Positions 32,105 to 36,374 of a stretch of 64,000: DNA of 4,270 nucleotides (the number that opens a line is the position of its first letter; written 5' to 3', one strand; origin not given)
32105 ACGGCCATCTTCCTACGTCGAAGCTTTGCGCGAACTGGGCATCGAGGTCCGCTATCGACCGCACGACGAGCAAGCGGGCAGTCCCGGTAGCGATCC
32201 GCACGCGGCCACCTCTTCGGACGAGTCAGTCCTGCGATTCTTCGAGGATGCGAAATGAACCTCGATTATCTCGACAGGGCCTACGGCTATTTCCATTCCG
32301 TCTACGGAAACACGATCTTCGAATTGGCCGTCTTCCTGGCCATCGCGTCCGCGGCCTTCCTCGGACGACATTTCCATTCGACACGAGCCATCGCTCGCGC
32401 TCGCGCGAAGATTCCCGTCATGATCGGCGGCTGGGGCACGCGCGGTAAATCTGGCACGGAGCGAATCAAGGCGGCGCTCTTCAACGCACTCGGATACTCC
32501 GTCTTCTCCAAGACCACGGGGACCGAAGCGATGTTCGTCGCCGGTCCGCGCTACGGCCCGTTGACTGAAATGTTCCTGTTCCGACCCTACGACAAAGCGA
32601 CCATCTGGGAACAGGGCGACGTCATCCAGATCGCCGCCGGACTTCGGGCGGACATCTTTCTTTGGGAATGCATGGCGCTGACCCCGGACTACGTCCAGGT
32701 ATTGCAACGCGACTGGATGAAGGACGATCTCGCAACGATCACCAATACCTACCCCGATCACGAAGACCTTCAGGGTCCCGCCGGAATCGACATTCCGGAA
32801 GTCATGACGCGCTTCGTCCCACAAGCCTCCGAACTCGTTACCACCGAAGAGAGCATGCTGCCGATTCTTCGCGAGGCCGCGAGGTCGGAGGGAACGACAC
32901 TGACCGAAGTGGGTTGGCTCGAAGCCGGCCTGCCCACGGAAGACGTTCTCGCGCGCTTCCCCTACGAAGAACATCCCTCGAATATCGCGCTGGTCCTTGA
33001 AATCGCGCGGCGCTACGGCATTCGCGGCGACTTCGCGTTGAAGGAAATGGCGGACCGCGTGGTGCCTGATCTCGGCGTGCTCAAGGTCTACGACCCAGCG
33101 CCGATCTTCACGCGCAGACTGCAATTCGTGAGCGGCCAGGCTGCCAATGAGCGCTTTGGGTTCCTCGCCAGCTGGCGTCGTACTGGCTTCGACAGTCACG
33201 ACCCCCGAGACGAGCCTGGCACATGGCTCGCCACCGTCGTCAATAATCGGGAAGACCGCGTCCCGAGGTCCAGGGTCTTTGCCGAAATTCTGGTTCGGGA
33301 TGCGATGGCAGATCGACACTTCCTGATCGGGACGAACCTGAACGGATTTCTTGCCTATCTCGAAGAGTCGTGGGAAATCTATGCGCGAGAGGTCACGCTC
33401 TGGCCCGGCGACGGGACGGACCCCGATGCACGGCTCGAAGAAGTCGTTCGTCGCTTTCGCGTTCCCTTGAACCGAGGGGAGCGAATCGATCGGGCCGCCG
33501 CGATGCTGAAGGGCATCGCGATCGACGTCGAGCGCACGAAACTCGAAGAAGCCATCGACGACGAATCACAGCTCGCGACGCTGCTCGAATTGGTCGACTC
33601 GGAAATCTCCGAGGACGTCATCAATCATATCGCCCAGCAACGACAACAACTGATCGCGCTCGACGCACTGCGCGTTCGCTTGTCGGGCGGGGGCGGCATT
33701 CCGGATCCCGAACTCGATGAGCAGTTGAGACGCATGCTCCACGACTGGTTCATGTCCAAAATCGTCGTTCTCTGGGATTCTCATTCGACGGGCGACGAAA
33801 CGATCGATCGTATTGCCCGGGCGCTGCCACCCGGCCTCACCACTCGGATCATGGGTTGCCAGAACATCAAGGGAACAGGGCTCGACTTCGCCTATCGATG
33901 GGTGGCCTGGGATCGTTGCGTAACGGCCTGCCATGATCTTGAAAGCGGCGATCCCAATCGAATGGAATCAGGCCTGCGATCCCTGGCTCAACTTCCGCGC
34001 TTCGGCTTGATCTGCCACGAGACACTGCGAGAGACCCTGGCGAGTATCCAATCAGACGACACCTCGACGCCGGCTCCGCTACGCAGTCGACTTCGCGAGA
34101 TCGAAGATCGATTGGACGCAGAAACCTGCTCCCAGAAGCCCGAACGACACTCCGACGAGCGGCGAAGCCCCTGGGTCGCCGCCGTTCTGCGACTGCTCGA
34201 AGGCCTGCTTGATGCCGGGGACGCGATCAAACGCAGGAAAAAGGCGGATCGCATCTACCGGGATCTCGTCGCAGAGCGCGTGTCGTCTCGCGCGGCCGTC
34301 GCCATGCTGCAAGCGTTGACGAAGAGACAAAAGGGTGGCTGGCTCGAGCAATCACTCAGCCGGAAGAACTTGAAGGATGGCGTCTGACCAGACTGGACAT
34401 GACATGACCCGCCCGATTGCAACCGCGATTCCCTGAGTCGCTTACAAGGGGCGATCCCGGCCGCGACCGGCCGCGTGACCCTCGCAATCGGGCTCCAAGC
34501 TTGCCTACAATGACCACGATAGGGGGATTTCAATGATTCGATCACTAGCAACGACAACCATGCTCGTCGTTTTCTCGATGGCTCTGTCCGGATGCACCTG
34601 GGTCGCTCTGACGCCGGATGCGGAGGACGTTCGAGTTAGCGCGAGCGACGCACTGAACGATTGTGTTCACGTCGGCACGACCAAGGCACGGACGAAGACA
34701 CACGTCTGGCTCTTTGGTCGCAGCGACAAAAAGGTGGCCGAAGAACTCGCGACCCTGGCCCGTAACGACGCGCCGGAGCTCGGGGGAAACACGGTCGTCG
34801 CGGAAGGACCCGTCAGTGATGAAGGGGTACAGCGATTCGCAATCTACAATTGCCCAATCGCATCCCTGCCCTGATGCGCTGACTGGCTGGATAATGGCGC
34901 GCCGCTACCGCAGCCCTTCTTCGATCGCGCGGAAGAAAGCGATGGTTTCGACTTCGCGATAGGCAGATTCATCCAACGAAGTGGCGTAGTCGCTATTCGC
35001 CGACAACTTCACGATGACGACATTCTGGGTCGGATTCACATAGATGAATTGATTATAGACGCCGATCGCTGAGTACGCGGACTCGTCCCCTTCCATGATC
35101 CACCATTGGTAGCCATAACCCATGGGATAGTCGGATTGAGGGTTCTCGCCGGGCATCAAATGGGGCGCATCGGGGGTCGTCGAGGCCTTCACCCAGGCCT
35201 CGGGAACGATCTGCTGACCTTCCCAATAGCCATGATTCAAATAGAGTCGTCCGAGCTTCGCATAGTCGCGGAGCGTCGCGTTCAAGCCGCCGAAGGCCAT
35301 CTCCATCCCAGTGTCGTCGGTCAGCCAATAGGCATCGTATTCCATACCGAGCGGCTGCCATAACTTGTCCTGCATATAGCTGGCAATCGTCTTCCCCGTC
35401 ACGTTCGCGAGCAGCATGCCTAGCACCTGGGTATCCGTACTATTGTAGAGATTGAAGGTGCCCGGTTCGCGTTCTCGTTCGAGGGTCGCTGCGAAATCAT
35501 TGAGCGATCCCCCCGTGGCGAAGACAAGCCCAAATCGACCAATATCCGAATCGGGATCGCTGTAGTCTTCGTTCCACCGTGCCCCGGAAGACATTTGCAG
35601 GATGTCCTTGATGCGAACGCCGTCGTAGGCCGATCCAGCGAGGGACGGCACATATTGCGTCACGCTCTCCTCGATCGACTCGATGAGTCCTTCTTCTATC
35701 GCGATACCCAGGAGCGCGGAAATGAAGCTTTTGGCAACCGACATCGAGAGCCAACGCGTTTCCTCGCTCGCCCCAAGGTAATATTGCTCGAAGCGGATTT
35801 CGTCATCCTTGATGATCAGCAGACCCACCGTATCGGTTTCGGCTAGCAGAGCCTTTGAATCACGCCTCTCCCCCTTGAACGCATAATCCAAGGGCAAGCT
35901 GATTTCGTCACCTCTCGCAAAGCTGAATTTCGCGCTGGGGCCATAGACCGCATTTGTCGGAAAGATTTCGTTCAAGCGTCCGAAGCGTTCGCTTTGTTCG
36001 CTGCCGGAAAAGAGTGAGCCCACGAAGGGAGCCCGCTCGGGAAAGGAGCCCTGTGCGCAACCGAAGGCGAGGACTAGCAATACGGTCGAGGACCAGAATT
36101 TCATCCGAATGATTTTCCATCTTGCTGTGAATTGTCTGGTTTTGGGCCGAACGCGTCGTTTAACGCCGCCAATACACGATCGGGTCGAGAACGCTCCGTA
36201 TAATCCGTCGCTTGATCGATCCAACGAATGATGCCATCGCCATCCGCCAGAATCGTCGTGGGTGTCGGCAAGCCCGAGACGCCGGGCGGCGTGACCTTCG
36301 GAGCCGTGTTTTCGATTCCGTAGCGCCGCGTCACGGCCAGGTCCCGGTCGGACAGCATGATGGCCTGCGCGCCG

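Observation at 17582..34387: Seven-gene, fully translationally coupled operon: a non-canonical, envelope-spanning PgsB/PgsC-type polyamide (poly-gamma-glutamate-like) synthesis and export system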

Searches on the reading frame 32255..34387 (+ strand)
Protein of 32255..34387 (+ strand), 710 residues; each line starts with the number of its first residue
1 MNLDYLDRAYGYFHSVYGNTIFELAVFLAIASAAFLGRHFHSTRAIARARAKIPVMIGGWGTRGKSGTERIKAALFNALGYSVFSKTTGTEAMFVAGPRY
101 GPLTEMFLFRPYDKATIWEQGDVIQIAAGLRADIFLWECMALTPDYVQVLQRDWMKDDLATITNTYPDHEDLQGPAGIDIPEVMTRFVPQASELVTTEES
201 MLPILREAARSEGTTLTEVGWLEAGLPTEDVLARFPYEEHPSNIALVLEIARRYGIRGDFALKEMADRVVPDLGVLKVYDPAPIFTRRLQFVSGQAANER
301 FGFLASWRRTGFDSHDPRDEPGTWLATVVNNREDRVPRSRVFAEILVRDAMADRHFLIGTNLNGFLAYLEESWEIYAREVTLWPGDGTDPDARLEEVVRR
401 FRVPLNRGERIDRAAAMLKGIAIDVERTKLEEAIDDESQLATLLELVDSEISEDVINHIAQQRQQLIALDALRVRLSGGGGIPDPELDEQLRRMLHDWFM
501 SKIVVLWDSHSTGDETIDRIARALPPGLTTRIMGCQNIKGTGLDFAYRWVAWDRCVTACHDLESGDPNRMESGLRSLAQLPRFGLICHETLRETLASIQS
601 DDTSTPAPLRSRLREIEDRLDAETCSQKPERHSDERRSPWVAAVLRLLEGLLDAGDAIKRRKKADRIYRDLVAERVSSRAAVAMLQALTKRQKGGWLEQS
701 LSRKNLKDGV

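Call 3: search_protein_families(library=pfam, proteins=[window:32255-34387:+], max_evalue=0.01)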
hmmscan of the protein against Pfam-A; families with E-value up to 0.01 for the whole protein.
window:32255-34387:+ (710 aa): 0 families

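Call 4: search_protein_families(library=ncbifam, proteins=[window:32255-34387:+], max_evalue=0.01)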
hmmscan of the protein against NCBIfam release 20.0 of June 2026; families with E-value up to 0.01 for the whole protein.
window:32255-34387:+ (710 aa): 1 family
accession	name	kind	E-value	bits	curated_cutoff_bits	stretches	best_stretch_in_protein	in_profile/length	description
TIGR04012.1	poly_gGlu_PgsB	equivalog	6.5e-58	196.3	222.7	1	29-371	4-331/380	poly-gamma-glutamate synthase PgsB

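Call 9: search_solved_structures(query=window:32255-34387:+, max_evalue=0.01)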
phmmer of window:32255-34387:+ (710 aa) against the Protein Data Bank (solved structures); distinct sequences matched with E-value up to 0.01: 0.

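Call 11: find_homologous_proteins(query=window:32255-34387:+, max_evalue=0.00001)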
Query window:32255-34387:+ (710 aa): 1051 proteins with E <= 0.00001 among 8000 candidates; the best 120 are listed.
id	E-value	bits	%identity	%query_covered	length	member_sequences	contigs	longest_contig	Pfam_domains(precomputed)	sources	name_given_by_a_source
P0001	0.0e+0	1617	100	100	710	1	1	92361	-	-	-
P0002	0.0e+0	1323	81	99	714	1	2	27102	-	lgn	-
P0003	0.0e+0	1320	81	99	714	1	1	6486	-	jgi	-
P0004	0.0e+0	1320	81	99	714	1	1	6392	-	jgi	-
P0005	0.0e+0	1318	80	99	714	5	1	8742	-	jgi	-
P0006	0.0e+0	1318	81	99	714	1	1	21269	-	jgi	jgi:poly-gamma-glutamate synthase PgsB/CapB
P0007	0.0e+0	1313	80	100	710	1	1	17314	-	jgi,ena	-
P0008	0.0e+0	1307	81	99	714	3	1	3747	-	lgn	-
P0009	0.0e+0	1298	80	99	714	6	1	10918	-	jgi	jgi:poly-gamma-glutamate synthase PgsB/CapB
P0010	0.0e+0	1286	79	100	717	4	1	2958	-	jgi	jgi:poly-gamma-glutamate synthase PgsB/CapB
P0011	0.0e+0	1257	81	95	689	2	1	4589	-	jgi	jgi:poly-gamma-glutamate synthase PgsB/CapB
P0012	2.0e-246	838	69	74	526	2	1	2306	-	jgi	jgi:poly-gamma-glutamate synthase PgsB/CapB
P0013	1.0e-237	809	54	97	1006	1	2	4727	-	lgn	-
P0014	2.4e-235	801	53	97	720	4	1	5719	-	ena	-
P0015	5.5e-233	794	78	63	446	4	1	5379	-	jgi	jgi:hypothetical protein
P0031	1.0e-219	750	51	98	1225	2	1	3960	PF13646.13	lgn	-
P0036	3.6e-217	741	51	99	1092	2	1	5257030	-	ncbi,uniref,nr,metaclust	ncbi:hypothetical protein AzCIB_0193 [Azoarcus sp. CIB]|uniref:hypothetical protein n=1 Tax=Aromatol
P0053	2.9e-211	722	49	97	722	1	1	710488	-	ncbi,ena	-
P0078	1.8e-203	696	46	99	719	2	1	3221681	-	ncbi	-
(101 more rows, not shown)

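Call 13: find_encoding_contigs(protein=P0001, flank=10000, max_places=3)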
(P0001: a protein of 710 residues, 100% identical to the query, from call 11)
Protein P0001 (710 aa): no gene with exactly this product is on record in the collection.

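Call 14: find_encoding_contigs(protein=P0036, flank=10000, max_places=2)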
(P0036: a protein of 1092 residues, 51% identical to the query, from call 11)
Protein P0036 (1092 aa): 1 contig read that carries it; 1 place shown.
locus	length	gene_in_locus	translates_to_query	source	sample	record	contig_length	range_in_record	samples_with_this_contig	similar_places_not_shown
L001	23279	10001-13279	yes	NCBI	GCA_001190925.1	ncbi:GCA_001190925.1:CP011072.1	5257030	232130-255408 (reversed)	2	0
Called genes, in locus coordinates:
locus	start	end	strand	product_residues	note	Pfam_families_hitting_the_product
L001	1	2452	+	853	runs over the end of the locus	-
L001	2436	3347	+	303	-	-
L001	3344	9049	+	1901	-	-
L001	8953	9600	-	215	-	-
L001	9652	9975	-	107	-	-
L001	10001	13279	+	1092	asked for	-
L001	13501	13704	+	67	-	PF00313:CSD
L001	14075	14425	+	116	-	PF13560:HTH_31, PF01381:HTH_3 (weak)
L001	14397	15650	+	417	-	PF13657:Couple_hipA (weak), PF07804:HipA_C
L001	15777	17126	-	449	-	PF00072:Response_reg, PF00158:Sigma54_activat, PF14532:Sigma54_activ_2, PF00004:AAA (weak), PF07728:AAA_5 (weak), PF25601:AAA_lid_14, PF02954:HTH_8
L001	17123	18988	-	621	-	PF02743:dCache_1, PF00512:HisKA (weak), PF02518:HATPase_c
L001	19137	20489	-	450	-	PF00083:Sugar_tr, PF07690:MFS_1, PF00083:Sugar_tr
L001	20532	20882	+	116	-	-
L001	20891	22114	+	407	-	PF02515:CoA_transf_3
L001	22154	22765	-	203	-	-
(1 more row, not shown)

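Call 88: search_solved_structures(query=A8, max_evalue=1, show_alignments=1)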
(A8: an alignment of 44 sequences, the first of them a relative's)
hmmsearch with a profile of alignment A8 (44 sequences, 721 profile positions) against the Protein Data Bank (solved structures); distinct sequences matched with E-value up to 1: 3.
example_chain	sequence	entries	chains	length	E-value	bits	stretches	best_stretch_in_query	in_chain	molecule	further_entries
9m8o_P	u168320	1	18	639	0.072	15.1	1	363-528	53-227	Gp18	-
3ksg_A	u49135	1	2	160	0.1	14.5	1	193-248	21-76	Putative uncharacterized protein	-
3ksf_A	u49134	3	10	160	0.14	14.1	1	193-247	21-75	Putative uncharacterized protein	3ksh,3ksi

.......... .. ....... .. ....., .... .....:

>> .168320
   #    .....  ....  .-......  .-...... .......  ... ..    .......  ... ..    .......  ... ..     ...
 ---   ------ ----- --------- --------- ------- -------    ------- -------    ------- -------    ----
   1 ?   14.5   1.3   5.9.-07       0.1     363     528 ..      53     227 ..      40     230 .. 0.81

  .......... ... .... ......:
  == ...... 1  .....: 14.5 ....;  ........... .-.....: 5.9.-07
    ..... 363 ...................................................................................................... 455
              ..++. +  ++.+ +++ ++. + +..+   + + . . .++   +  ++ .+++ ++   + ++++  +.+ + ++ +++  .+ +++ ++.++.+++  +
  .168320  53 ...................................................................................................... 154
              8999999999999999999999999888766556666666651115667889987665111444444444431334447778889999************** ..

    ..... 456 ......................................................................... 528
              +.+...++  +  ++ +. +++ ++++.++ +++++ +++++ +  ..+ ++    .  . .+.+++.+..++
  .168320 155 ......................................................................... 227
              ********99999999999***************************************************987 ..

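Call 94: find_encoding_contigs(protein=P0078, flank=8000, max_places=1)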
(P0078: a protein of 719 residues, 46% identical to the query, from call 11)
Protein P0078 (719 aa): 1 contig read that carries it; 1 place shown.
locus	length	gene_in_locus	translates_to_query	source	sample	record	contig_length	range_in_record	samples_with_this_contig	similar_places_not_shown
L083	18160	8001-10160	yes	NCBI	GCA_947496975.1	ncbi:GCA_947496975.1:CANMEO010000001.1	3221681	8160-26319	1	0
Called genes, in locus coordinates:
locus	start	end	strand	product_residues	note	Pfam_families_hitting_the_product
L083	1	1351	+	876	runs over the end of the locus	-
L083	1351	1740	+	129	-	PF00072:Response_reg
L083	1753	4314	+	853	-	PF14102:Caps_synth_CapC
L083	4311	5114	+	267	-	-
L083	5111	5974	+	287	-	-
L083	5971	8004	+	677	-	PF13646:HEAT_2 (faint)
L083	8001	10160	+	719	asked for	-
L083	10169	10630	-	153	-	PF08279:HTH_11 (weak), PF12802:MarR_2 (weak), PF13404:HTH_AsnC-type, PF13412:HTH_24, PF22451:NirdL-like_HTH (weak), PF12840:HTH_20 (weak), PF01037:AsnC_trans_reg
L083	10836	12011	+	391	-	PF00155:Aminotran_1_2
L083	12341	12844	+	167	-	PF01322:Cytochrom_C_2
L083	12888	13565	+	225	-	PF01292:Ni_hydr_CYTB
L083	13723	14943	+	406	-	PF06965:Na_H_antiport_1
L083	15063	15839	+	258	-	PF00561:Abhydrolase_1, PF12146:Hydrolase_4, PF12697:Abhydrolase_6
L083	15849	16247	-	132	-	-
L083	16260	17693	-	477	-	PF02465:FliD_N, PF07195:FliD_C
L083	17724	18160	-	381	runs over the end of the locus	PF01312:Bac_export_2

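Call 95: find_encoding_contigs(protein=P0053, flank=8000, max_places=1)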
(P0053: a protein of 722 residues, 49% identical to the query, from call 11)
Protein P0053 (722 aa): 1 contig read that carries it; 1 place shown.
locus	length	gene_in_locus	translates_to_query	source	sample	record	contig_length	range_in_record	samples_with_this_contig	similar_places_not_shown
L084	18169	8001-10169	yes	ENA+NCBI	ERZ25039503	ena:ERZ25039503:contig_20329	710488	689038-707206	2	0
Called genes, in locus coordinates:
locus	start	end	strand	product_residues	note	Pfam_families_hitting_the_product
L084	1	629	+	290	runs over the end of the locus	-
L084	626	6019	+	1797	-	-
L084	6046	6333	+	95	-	-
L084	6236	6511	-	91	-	-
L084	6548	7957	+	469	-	-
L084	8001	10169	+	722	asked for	-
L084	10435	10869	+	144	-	PF09685:MamF_MmsF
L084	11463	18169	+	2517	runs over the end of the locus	PF13385:Laminin_G_3, PF01833:TIG, PF13517:FG-GAP_3, PF07679:I-set, PF13927:Ig_3, PF07679:I-set, PF13895:Ig_2, PF13927:Ig_3, +13 more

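Call 98: search_protein_families(library=pfam, proteins=[L083:2-1351:+, L083:1351-1740:+, L083:1753-4314:+, L083:4311-5114:+, L083:5111-5974:+, L083:5971-8004:+], max_evalue=0.01)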
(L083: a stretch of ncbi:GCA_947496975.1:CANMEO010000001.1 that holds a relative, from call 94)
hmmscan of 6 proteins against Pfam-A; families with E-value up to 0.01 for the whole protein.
L083:2-1351:+ (449 aa): 0 families

L083:1351-1740:+ (129 aa): 1 family
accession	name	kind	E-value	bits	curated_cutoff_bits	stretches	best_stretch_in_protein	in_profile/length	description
PF00072.30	Response_reg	-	3.3e-24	85.6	30.2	1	5-115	1-110/111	Response regulator receiver domain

L083:1753-4314:+ (853 aa): 1 family
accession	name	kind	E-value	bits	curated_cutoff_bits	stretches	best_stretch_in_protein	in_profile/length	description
PF14102.11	Caps_synth_CapC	-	5.2e-41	140.2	27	2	24-157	1-117/119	Capsule biosynthesis CapC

L083:4311-5114:+ (267 aa): 0 families

L083:5111-5974:+ (287 aa): 0 families

L083:5971-8004:+ (677 aa): 2 families
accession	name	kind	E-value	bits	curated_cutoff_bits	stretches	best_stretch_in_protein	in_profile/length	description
PF13646.12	HEAT_2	-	2.4e-08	34.6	27.7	2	283-349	17-82/88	HEAT repeats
PF02985.28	HEAT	-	0.00033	21.1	23.5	0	303-323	4-24/31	HEAT repeat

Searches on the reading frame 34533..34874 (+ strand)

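Call 45: search_protein_families(library=pfam, proteins=[window:34533-34874:+], max_evalue=0.001)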
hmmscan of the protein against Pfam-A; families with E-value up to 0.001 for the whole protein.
window:34533-34874:+ (113 aa): 1 family
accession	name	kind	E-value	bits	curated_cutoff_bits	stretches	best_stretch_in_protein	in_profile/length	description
PF13698.11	DUF4156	-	3.6e-13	50.2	28.9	1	25-107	2-90/90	Domain of unknown function (DUF4156)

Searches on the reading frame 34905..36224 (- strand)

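Call 8: search_protein_families(library=pfam, proteins=[window:34905-36224:-], max_evalue=0.001)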
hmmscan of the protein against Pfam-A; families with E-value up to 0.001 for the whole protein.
window:34905-36224:- (439 aa): 1 family
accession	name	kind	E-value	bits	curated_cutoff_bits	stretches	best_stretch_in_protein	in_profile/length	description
PF00144.29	Beta-lactamase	-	1.3e-38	133.5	27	1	132-417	16-317/329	Beta-lactamase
